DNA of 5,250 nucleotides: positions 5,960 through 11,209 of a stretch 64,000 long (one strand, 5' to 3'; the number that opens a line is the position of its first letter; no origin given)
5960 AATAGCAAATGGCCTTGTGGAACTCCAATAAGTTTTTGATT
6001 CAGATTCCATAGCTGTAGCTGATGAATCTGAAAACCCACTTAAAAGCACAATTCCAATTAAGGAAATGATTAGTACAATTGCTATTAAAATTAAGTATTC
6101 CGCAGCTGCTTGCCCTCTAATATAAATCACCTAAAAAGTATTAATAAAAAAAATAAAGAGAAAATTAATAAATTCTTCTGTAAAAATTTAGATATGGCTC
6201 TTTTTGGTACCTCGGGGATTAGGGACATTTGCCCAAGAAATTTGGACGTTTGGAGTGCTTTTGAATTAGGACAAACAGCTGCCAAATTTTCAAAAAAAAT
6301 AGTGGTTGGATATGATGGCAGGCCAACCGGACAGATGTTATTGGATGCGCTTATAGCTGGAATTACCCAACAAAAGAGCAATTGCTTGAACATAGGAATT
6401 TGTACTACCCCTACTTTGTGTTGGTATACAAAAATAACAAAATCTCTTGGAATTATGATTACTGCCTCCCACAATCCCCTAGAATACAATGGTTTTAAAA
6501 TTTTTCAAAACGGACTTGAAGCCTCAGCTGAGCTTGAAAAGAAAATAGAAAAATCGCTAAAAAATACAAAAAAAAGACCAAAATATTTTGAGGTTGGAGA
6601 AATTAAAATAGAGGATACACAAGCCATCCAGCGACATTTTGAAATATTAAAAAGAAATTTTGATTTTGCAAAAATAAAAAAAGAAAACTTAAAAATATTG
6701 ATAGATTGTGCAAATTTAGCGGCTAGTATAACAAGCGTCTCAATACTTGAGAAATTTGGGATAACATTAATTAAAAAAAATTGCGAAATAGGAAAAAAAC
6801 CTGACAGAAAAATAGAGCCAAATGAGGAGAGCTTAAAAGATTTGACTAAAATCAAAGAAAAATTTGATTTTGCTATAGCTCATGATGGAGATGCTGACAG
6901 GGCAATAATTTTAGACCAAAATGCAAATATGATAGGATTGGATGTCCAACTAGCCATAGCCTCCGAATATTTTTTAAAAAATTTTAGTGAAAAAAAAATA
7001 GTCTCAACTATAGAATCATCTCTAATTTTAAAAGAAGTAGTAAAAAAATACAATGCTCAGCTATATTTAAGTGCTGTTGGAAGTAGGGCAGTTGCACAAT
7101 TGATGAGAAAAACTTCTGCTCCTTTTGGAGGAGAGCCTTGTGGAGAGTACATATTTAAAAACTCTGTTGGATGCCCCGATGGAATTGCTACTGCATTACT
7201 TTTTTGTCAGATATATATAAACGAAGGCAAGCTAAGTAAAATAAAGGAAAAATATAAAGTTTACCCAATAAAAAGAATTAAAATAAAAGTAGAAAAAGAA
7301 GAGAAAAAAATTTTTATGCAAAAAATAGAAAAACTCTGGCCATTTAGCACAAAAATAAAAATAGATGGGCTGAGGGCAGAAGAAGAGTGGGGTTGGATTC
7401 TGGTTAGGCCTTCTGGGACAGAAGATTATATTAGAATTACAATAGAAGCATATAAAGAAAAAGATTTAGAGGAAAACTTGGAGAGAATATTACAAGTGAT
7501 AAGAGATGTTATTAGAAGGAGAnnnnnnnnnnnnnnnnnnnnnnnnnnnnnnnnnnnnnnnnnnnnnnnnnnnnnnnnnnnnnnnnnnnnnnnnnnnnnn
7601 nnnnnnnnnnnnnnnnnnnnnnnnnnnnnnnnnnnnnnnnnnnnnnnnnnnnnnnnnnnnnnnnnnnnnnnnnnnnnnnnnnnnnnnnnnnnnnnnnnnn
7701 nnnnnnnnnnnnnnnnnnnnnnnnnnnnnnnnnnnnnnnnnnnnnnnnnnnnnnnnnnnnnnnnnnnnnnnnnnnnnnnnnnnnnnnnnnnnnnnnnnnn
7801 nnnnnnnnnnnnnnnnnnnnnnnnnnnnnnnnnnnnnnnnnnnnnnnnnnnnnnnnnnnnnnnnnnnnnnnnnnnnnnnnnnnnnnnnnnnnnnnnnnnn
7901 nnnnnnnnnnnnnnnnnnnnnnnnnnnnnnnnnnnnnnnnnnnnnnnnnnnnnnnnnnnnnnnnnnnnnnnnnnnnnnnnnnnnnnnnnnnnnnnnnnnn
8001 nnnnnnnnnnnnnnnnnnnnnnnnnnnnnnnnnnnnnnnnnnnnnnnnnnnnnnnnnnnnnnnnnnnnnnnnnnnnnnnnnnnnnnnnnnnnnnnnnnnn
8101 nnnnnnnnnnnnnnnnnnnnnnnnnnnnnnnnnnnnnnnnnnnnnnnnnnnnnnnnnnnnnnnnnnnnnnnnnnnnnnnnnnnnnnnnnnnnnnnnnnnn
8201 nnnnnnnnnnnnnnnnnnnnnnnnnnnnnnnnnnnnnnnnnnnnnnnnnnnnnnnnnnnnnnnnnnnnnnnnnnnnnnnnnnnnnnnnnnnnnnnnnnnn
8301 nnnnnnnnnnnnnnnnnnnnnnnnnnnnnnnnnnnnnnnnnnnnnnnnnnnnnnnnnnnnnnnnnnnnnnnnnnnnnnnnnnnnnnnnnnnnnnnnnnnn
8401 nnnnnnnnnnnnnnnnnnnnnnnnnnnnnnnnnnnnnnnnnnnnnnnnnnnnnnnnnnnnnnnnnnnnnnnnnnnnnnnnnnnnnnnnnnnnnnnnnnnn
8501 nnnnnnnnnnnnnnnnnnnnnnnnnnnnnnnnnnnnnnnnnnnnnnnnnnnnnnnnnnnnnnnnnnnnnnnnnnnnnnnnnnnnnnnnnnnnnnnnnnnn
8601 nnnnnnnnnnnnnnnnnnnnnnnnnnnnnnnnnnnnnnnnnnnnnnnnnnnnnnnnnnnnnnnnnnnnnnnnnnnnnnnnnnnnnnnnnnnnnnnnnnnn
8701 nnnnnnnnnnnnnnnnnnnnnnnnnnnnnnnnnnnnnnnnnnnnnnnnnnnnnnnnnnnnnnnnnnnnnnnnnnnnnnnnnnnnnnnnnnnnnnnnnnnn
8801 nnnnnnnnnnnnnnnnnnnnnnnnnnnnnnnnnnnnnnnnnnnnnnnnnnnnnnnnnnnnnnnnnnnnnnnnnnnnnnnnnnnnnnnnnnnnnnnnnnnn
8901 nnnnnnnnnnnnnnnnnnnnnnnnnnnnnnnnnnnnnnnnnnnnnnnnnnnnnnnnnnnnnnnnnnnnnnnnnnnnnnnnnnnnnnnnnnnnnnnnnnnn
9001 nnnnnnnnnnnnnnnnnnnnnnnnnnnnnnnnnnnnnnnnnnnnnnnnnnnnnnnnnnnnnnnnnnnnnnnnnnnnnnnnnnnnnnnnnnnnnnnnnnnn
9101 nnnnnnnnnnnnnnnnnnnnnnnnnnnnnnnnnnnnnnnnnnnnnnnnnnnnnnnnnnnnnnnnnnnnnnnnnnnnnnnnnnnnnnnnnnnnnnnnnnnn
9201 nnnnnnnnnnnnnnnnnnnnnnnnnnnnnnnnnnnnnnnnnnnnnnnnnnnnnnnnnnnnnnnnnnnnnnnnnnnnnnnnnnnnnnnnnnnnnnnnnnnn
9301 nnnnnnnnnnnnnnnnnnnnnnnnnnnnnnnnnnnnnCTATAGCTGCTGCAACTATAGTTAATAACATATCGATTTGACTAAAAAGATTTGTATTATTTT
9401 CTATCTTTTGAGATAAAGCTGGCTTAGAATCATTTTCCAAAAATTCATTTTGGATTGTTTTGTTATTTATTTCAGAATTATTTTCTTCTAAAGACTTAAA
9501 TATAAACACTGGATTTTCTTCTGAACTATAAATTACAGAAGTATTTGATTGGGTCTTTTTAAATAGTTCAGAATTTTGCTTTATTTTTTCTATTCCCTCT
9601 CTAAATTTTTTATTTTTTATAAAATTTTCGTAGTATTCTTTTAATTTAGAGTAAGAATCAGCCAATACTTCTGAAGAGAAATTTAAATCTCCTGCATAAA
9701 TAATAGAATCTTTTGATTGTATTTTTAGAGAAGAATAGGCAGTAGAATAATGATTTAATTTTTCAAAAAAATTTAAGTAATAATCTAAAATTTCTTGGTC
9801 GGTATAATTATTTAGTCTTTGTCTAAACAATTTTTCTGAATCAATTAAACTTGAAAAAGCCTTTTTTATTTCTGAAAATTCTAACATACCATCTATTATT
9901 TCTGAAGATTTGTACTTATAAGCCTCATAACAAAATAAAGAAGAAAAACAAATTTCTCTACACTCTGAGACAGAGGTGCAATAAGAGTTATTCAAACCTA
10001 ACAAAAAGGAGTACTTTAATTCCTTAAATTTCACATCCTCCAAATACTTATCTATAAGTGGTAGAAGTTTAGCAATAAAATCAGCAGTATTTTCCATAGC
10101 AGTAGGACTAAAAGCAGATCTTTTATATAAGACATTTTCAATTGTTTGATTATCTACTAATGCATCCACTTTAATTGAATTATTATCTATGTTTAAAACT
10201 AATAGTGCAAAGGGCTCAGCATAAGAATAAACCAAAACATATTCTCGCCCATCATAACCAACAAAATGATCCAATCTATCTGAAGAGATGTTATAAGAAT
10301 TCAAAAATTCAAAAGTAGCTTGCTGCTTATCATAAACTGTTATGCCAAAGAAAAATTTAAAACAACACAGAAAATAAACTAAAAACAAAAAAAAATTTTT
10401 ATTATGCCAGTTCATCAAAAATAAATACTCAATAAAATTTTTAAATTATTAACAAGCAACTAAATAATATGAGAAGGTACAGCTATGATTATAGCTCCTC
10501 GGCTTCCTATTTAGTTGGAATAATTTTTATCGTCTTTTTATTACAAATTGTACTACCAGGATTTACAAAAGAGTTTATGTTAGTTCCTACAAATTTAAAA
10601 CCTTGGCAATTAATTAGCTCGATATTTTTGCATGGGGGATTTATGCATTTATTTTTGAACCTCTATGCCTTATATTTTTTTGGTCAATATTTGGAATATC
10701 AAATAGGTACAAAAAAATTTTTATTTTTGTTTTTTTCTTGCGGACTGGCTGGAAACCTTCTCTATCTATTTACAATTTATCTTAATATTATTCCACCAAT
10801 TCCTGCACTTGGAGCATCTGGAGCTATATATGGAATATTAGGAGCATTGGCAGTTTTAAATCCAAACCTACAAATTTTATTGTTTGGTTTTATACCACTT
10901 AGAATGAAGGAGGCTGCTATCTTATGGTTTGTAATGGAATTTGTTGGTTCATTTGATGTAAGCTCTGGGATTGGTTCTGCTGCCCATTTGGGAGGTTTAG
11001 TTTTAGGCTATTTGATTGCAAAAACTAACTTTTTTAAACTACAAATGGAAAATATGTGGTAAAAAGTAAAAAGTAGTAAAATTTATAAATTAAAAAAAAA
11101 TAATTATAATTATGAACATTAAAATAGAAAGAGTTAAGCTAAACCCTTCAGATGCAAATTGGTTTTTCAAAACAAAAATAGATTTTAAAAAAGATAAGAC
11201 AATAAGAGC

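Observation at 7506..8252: SLT-domain (GH23 lytic transglycosylase) protein without a signal peptide in an archaeon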

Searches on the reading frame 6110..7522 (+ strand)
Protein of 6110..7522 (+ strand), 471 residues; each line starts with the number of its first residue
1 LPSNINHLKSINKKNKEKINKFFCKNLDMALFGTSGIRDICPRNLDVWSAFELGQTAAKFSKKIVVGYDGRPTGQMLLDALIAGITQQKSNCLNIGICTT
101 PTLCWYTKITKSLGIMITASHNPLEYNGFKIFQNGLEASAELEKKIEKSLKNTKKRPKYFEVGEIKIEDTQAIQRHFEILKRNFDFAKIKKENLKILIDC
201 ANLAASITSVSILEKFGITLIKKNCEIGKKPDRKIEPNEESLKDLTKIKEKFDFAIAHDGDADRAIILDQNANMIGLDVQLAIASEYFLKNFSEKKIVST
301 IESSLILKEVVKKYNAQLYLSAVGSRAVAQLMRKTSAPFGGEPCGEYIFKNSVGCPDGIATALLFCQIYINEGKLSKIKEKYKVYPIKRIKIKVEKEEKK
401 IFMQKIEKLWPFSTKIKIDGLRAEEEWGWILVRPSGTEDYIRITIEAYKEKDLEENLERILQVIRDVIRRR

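Call 13: search_protein_families(library=pfam, proteins=[window:6110-7522:+], max_evalue=0.001)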
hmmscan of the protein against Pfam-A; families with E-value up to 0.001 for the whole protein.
window:6110-7522:+ (471 aa): 4 families
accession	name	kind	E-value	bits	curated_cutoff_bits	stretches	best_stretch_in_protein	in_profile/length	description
PF02878.22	PGM_PMM_I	-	5.6e-31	107.5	22.5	1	31-155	3-136/138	Phosphoglucomutase/phosphomannomutase, alpha/beta/alpha domain I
PF02880.22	PGM_PMM_III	-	7.8e-20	71.6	20.7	1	280-383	5-113/115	Phosphoglucomutase/phosphomannomutase, alpha/beta/alpha domain III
PF02879.22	PGM_PMM_II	-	2.1e-14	54.4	29.3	1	176-271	3-102/103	Phosphoglucomutase/phosphomannomutase, alpha/beta/alpha domain II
PF00408.26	PGM_PMM_IV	-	2.1e-11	44.1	23.1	1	390-460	2-65/68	Phosphoglucomutase/phosphomannomutase, C-terminal domain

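Call 35: search_protein_families(library=ncbifam, proteins=[window:6110-7522:+], max_evalue=0.001)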
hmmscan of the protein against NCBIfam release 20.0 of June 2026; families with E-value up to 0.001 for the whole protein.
window:6110-7522:+ (471 aa): 7 families
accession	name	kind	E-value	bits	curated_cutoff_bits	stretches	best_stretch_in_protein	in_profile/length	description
TIGR03990.1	Arch_GlmM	equivalog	1e-115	387.2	439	1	29-463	1-443/444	phosphoglucosamine mutase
TIGR01455.1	glmM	equivalog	1.9e-66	224.6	447.55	1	32-465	1-441/442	phosphoglucosamine mutase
NF007088.0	PRK09542.1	equivalog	4.6e-48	164.3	618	1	49-465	29-454/456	phosphomannomutase/phosphoglucomutase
NF046027.1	PhglucPhmanMutPgmG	equivalog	3.2e-41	141.5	600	1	37-461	15-447/460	phosphoglucomutase/phosphomannomutase PgmG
NF011943.0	PRK15414.1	subfamily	4.7e-25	88.5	801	1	37-461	12-451/456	phosphomannomutase CpsG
TIGR01132.1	pgm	equivalog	2.3e-18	65.9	778.05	1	110-376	137-431/546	phosphoglucomutase (alpha-D-glucose-1,6-bisphosphate-dependent)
NF005737.0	PRK07564.1-1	equivalog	6.1e-10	38.3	378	1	61-368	50-388/543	alpha-D-glucose phosphate-specific phosphoglucomutase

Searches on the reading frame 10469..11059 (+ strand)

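Call 13: search_protein_families(library=pfam, proteins=[window:10469-11059:+], max_evalue=0.001)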
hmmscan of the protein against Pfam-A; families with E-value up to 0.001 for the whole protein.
window:10469-11059:+ (197 aa): 1 family
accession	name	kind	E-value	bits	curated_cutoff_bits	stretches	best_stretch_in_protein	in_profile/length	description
PF01694.28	Rhomboid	-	9.4e-31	107.4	22.6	1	44-185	3-138/143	Rhomboid domain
